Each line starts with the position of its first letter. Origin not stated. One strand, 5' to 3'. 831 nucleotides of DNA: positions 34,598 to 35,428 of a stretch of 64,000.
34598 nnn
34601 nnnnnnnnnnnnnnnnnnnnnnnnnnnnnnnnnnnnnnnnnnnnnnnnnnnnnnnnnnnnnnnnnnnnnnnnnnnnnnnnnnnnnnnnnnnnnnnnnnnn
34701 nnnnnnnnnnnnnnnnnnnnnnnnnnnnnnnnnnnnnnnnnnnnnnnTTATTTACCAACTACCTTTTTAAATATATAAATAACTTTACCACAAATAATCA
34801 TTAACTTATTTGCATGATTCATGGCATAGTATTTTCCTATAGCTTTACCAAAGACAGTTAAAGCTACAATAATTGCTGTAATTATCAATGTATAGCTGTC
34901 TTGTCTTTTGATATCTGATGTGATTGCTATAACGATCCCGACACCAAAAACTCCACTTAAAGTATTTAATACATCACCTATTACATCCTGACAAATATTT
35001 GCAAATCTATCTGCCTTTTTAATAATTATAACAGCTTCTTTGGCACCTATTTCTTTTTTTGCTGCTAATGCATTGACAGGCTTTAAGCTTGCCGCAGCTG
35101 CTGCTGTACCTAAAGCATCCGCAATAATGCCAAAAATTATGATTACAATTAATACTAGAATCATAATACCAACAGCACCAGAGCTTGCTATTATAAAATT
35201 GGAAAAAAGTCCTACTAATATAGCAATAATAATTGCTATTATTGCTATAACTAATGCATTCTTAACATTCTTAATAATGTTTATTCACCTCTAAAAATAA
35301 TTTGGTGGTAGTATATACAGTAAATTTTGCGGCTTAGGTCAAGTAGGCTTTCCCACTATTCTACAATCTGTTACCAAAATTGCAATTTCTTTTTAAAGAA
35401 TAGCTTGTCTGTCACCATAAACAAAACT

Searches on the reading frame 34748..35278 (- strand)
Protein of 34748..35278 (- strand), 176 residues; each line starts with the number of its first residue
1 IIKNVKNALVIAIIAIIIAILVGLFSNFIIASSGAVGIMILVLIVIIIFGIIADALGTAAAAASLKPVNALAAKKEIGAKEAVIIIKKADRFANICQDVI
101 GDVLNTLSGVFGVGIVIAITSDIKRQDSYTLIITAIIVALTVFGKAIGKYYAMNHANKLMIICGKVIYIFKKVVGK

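Call 6: search_protein_families(library=ncbifam, proteins=[window:34748-35278:-])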
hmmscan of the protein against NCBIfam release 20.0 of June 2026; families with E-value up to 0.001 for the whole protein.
window:34748-35278:- (176 aa): 0 families

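Call 8: search_protein_families(library=pfam, proteins=[window:34748-35278:-], max_evalue=0.1)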
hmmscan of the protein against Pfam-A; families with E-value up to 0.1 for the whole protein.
window:34748-35278:- (176 aa): 1 family
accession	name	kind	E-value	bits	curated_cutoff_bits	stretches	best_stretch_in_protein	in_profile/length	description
PF01595.25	CNNM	-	3.1e-06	27.4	28.4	1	58-173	18-130/181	Cyclin M transmembrane N-terminal domain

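Call 11: find_homologous_proteins(query=window:34748-35278:-)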
Query window:34748-35278:- (176 aa): 9 proteins with E <= 0.001 among 1124 candidates.
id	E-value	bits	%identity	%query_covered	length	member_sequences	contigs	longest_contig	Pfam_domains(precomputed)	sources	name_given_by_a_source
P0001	1.0e-74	268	77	99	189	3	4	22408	PF01595.26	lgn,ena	-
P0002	6.1e-73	262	99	78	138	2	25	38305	PF01595.26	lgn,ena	-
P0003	1.3e-71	258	78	87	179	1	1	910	-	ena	-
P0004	1.3e-70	255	73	99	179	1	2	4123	PF01595.26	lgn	-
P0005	1.9e-68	248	71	99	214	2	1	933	-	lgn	-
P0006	4.1e-60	221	64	100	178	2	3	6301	-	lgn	-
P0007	3.3e-56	208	61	99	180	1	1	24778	-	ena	-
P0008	2.6e-53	198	61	99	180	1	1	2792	-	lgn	-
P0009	1.5e-25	108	42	91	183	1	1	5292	PF01595.26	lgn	-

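Call 13: find_related_loci(query=A1, collection=genome_contigs, flank=6000)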
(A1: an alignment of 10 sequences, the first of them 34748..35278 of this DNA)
Query A1 (176 aa) in genome_contigs; peptide patterns used: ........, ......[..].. (x = any residue, [..] = any of these).
121 stretches matched a pattern; 8 encode a relative of the query (tblastn E <= 1e-3); 8 distinct loci.
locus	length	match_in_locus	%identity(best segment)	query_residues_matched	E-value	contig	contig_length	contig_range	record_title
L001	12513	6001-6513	36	3-172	2e-28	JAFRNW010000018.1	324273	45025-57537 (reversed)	MAG: Clostridia bacterium isolate RGIG2640 Goat_Omasum-1__c318295, whole genome shotgun sequence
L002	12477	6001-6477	39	10-168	1e-28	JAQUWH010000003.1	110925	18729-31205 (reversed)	MAG: Clostridia bacterium isolate STD2_186 NODE_526_length_110925_cov_4.588458_Sandtown_D2, whole genome shotgun sequenc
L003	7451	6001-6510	37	3-172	8e-27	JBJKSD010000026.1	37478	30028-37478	MAG: Bacilli bacterium isolate Bin_74 S1Ck127_22720_flag_1_multi_8.0000_len_37478, whole genome shotgun sequence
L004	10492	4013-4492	34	14-173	1e-21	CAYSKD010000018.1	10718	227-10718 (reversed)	MAG TPA_asm: uncultured Clostridium sp. isolate SRP222994_co1_422 genome assembly, contig: NODE_13044_length_10718_cov_5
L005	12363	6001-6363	40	54-172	5e-21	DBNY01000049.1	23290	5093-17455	MAG TPA_asm: Bacillales bacterium UBA660 UBA660_contig_725, whole genome shotgun sequence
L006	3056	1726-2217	30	8-170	4e-17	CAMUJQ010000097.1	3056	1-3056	MAG TPA_asm: uncultured Clostridia bacterium isolate SRR14038233_bin.22_metawrap_v1.3_MAG genome assembly, contig: NODE.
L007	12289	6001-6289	65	81-176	3e-27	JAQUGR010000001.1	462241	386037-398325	MAG: Bacillota bacterium isolate STCSWMC_229 NODE_6_length_462241_cov_10.013272_ST_CSWMC, whole genome shotgun sequence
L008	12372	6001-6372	32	54-176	2e-17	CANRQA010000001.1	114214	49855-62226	MAG: uncultured Clostridia bacterium isolate Lapin-017__bin45 genome assembly, contig: Lapin-017__NODE_59_length_114214_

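Call 14: find_encoding_contigs(protein=P0002, flank=6000, max_places=6)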
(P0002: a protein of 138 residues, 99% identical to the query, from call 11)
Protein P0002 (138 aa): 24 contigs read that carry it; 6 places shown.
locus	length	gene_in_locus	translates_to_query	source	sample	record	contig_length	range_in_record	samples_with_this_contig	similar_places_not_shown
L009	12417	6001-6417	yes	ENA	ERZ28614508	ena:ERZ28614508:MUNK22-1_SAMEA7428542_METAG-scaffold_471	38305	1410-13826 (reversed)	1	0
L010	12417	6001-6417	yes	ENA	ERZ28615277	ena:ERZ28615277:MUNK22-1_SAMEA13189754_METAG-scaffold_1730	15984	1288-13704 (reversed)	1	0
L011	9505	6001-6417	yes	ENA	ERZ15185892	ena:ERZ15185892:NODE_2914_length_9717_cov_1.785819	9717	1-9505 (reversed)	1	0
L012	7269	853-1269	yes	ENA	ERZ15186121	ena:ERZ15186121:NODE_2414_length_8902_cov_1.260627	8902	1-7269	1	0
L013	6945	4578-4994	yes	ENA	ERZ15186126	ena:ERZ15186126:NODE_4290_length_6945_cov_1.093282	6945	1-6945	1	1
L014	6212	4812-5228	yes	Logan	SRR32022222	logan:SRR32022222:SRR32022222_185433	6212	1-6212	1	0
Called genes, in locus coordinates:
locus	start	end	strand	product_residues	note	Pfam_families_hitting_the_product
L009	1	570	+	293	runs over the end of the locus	PF16745:RsgA_N, PF01926:MMR_HSR1 (faint), PF03193:RsgA_GTPase, PF00005:ABC_tran (weak)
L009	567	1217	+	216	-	PF00834:Ribul_P_3_epim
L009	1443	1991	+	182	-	PF07155:ECF-ribofla_trS (weak), PF12822:ECF_trnsprt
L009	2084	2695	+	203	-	PF00300:His_Phos_1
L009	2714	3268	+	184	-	PF03602:Cons_hypoth95, PF05175:MTS (weak), PF02086:MethyltransfD12 (faint), PF02475:TRM5-TYW2_MTfase (weak), PF13847:Methyltransf_31 (weak)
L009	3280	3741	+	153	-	-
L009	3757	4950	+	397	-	PF00871:Acetate_kinase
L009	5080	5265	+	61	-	PF01783:Ribosomal_L32p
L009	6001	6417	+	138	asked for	PF01595:CNNM (weak)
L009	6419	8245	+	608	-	PF13292:DXP_synthase_N, PF00456:Transketolase_N (faint), PF02779:Transket_pyr, PF02780:Transketolase_C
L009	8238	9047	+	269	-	PF01479:S4 (weak), PF01728:FtsJ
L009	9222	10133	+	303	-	PF00710:Asparaginase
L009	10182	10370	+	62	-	PF12797:Fer4_2 (weak), PF12837:Fer4_6 (weak), PF12838:Fer4_7 (faint), PF13237:Fer4_10 (weak), PF00037:Fer4 (weak), PF13459:Fer4_15, PF14697:Fer4_21 (weak), PF13370:Fer4_13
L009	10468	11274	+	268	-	PF01513:NAD_kinase, PF20143:NAD_kinase_C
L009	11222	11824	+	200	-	PF13847:Methyltransf_31, PF06962:rRNA_methylase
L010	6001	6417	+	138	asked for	PF01595:CNNM (weak)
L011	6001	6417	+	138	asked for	PF01595:CNNM (weak)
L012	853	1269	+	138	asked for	PF01595:CNNM (weak)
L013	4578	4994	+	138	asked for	PF01595:CNNM (weak)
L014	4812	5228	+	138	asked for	PF01595:CNNM (weak)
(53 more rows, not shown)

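Call 16: find_encoding_contigs(protein=P0001, flank=6000, max_places=3)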
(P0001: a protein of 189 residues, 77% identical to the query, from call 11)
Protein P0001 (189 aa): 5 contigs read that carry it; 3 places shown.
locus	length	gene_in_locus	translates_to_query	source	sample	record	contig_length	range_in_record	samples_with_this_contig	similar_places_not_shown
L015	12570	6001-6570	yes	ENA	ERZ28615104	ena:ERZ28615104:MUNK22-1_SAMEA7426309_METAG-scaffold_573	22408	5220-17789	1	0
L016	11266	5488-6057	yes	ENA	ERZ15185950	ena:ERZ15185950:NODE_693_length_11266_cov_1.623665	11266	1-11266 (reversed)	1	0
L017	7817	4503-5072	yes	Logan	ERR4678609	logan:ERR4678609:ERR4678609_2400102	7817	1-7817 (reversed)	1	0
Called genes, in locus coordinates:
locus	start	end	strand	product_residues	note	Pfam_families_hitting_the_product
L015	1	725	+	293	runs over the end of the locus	PF16745:RsgA_N, PF01926:MMR_HSR1 (faint), PF03193:RsgA_GTPase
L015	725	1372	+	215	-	PF00834:Ribul_P_3_epim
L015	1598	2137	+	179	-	PF07155:ECF-ribofla_trS (weak), PF12822:ECF_trnsprt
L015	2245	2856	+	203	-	PF00300:His_Phos_1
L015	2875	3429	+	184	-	PF03602:Cons_hypoth95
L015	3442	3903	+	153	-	-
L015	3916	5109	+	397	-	PF00871:Acetate_kinase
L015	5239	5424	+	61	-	PF01783:Ribosomal_L32p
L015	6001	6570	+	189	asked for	PF01595:CNNM (weak)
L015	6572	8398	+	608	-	PF13292:DXP_synthase_N, PF00456:Transketolase_N (faint), PF02779:Transket_pyr, PF02780:Transketolase_C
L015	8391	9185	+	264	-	PF01479:S4, PF01728:FtsJ, PF08241:Methyltransf_11 (weak)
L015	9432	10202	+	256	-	PF00710:Asparaginase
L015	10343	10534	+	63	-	PF12797:Fer4_2 (weak), PF00037:Fer4 (faint), PF12837:Fer4_6 (weak), PF13237:Fer4_10 (weak), PF13370:Fer4_13, PF13459:Fer4_15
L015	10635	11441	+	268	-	PF01513:NAD_kinase, PF20143:NAD_kinase_C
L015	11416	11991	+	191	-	PF01795:Methyltransf_5, PF13847:Methyltransf_31, PF13649:Methyltransf_25 (weak), PF08241:Methyltransf_11 (faint), PF06962:rRNA_methylase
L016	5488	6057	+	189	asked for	PF01595:CNNM (weak)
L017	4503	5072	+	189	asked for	PF01595:CNNM (weak)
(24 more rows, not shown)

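Call 17: find_encoding_contigs(protein=P0007, flank=6000, max_places=2)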
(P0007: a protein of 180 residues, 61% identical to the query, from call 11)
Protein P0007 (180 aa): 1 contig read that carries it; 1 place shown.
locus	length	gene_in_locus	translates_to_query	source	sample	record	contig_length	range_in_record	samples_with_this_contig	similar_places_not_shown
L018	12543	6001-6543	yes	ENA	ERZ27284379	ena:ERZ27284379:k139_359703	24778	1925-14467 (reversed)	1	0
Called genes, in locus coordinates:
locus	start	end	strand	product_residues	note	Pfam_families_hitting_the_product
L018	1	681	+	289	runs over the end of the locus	PF16745:RsgA_N, PF03193:RsgA_GTPase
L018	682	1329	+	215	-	PF00834:Ribul_P_3_epim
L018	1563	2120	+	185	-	PF12822:ECF_trnsprt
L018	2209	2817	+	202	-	PF00300:His_Phos_1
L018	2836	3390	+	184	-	PF03602:Cons_hypoth95, PF05175:MTS, PF02086:MethyltransfD12 (weak)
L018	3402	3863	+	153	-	-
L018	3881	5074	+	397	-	PF00871:Acetate_kinase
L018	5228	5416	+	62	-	PF01783:Ribosomal_L32p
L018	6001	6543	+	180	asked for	-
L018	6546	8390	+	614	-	PF13292:DXP_synthase_N, PF00456:Transketolase_N (faint), PF02779:Transket_pyr, PF02780:Transketolase_C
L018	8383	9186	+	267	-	PF01479:S4 (weak), PF01728:FtsJ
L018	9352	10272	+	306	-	PF00710:Asparaginase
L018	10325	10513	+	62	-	PF12797:Fer4_2 (weak), PF12837:Fer4_6 (weak), PF13237:Fer4_10 (weak), PF00037:Fer4 (weak), PF13459:Fer4_15, PF13370:Fer4_13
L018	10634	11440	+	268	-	PF01513:NAD_kinase, PF20143:NAD_kinase_C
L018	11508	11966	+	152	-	PF01316:Arg_repressor, PF02863:Arg_repressor_C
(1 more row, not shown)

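Call 19: find_encoding_contigs(protein=P0004, flank=6000, max_places=2)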
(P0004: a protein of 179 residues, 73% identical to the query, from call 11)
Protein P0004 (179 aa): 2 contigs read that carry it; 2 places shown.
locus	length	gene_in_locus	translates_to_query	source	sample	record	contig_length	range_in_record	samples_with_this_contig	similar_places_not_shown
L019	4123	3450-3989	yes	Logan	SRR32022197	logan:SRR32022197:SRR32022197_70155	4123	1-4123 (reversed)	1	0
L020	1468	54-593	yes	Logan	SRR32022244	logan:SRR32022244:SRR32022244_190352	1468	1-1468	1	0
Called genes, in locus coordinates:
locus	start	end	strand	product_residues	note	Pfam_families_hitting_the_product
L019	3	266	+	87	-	?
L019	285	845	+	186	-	PF03602:Cons_hypoth95, PF04378:RsmJ (weak), PF05175:MTS (weak), PF02086:MethyltransfD12 (faint), PF02475:TRM5-TYW2_MTfase (faint), PF00145:DNA_methylase (weak)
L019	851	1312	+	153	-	-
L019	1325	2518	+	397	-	PF00871:Acetate_kinase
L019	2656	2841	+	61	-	PF01783:Ribosomal_L32p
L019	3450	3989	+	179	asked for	PF01595:CNNM (weak)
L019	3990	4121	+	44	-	?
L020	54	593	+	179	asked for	PF01595:CNNM (weak)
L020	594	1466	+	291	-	?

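Call 20: find_encoding_contigs(protein=P0006, flank=6000, max_places=2)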
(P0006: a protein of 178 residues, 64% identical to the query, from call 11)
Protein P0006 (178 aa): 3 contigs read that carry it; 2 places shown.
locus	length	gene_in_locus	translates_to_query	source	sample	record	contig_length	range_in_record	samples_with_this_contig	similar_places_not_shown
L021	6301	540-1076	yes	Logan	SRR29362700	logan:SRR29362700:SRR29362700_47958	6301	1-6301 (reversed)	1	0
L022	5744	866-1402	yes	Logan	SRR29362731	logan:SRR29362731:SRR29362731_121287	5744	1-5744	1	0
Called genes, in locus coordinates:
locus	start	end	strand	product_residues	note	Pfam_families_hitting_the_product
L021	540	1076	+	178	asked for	-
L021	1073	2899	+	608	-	PF13292:DXP_synthase_N, PF00456:Transketolase_N (faint), PF02779:Transket_pyr, PF02780:Transketolase_C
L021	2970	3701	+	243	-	PF01728:FtsJ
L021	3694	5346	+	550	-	-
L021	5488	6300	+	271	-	?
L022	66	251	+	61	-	PF01783:Ribosomal_L32p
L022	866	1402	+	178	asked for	-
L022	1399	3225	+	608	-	PF13292:DXP_synthase_N, PF00456:Transketolase_N (faint), PF02779:Transket_pyr, PF02780:Transketolase_C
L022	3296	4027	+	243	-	PF01728:FtsJ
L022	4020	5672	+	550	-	-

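Call 21: find_encoding_contigs(protein=P0008, flank=6000, max_places=2)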
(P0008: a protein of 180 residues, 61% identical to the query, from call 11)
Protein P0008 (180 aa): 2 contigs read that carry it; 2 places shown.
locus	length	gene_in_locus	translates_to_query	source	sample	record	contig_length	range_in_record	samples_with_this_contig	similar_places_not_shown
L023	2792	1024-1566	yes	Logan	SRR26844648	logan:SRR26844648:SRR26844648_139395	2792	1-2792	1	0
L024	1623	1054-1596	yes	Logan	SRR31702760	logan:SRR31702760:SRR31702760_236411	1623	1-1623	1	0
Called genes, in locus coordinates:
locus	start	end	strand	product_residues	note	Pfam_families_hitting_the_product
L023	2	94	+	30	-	?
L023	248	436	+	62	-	PF01783:Ribosomal_L32p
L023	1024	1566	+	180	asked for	-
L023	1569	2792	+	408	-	?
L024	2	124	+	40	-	?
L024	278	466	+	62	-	PF01783:Ribosomal_L32p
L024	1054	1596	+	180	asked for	-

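Call 22: find_encoding_contigs(protein=P0009, flank=6000, max_places=2)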
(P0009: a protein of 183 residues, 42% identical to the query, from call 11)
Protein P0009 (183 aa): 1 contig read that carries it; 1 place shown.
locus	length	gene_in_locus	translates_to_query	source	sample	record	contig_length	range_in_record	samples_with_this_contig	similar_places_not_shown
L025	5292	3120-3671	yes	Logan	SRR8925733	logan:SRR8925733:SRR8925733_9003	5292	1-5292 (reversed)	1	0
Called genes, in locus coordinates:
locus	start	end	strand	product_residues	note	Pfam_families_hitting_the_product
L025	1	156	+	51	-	?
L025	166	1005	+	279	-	PF13367:PrsW-protease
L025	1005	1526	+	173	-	PF09419:PGP_phosphatase, PF00702:Hydrolase (faint), PF13419:HAD_2 (faint), PF13242:Hydrolase_like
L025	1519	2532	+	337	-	PF00350:Dynamin_N (faint), PF03193:RsgA_GTPase, PF01926:MMR_HSR1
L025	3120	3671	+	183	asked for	PF01595:CNNM (weak)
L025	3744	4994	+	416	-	PF05697:Trigger_N, PF00254:FKBP_C, PF05698:Trigger_C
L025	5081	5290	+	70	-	?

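Call 56: predict_structure(alignment_id=A1)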
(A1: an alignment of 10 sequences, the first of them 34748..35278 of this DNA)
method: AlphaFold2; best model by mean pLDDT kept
length: 176 residues; sequences in the alignment: 10
mean_pLDDT: 81.6   pTM: 0.72
mean pLDDT of the five models: 81.6, 81.1, 80.7, 80.6, 69.8
residues with pLDDT >= 90: 14; 70-90: 139; 50-70: 23; < 50: 0
segments of 3 or more residues with pLDDT < 50: none
pLDDT, mean of each block of 10 residues (from residue 1): 64 74 67 71 88 90 85 85 87 85 84 80 80 88 89 89 87 72
secondary structure, 60 per line:
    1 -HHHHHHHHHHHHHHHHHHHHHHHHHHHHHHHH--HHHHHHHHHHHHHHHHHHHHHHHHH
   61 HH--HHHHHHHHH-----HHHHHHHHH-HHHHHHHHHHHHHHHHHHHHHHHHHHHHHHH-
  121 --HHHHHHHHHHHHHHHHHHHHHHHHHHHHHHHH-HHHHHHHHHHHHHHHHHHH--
elements in order: H2-33 H36-62 H65-73 H79-87 H89-119 H123-154 H156-174

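Call 58: fold_search(model_id=the predicted structure, library=pdb)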
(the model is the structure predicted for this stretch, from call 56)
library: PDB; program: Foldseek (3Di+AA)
matches with E <= 10: 38; with E <= 0.001: 0
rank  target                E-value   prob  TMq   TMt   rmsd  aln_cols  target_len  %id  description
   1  7m1t_B                5.5e-03  1.00  0.62  0.36   3.8       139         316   19  Crystal structure of an archaeal CNNM, MtCorB, with C-terminal deletion in complex with Mg2+-ATP (released 2021-06-16)
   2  7m1t_A                1.0e-02  1.00  0.62  0.36   3.7       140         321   20  Crystal structure of an archaeal CNNM, MtCorB, with C-terminal deletion in complex with Mg2+-ATP (released 2021-06-16)
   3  7m1u_A                3.0e-02  1.00  0.61  0.37   3.8       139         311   19  Crystal structure of an archaeal CNNM, MtCorB, R235L mutant with C-terminal deletion (released 2021-06-16)
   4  7m1u_B                6.4e-02  1.00  0.59  0.36   3.9       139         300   17  Crystal structure of an archaeal CNNM, MtCorB, R235L mutant with C-terminal deletion (released 2021-06-16)
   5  7cfg                  2.2e-01  1.00  0.53  0.59   7.1       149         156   17  Structure of the transmembrane domain of the bacterial CNNM/CorC family Mg2+ transporter in complex with Mg2+ (released 2021-02-24)
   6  6jlf_D                4.7e+00  0.04  0.19  0.14  23.2       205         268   13  Crystal structure of a bacterial Bestrophin homolog from Klebsiella pneumoniae D179A mutation - HR (released 2019-11-13)
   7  7pf8                  5.2e+00  0.05  0.18  0.18  12.8       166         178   10  SynFtn Variant E141A (released 2021-12-08)
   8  6nc9                  6.0e+00  0.04  0.23  0.10  20.7       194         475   12  Lipid II flippase MurJ, outward-facing conformation (released 2019-04-17)
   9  7eja_R                6.0e+00  0.03  0.16  0.11  23.4       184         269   14  Structure of the alpha2A-adrenergic receptor GoA signaling complex bound to dexmedetomidine (released 2022-04-13)
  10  7f2o_R                6.7e+00  0.06  0.21  0.14  20.3       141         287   11  Cryo-EM structure of the type 2 bradykinin receptor in complex with the bradykinin and an Gq protein (released 2021-10-13)
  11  6iv3_B                6.7e+00  0.02  0.15  0.11  23.4       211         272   15  Crystal structure of a bacterial Bestrophin homolog from Klebsiella pneumoniae with a mutation W252A (released 2019-11-13)
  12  9a72_A                7.0e+00  0.03  0.19  0.12  35.9       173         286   14  Integrative model of YFMS-CHEW by crosslinking MS and deep learning (released 2024-09-18)
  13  1qu7_B                7.3e+00  0.03  0.20  0.16  41.6       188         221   13  FOUR HELICAL-BUNDLE STRUCTURE OF THE CYTOPLASMIC DOMAIN OF A SERINE CHEMOTAXIS RECEPTOR (released 2000-07-12)
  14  3vvr_A                7.7e+00  0.04  0.22  0.11  19.5       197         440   14  Crystal structure of MATE in complex with MaD5 (released 2013-04-03)
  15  5ouw                  7.7e+00  0.04  0.18  0.18  12.1       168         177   11  Metal free structure of SynFtn (released 2019-01-23)
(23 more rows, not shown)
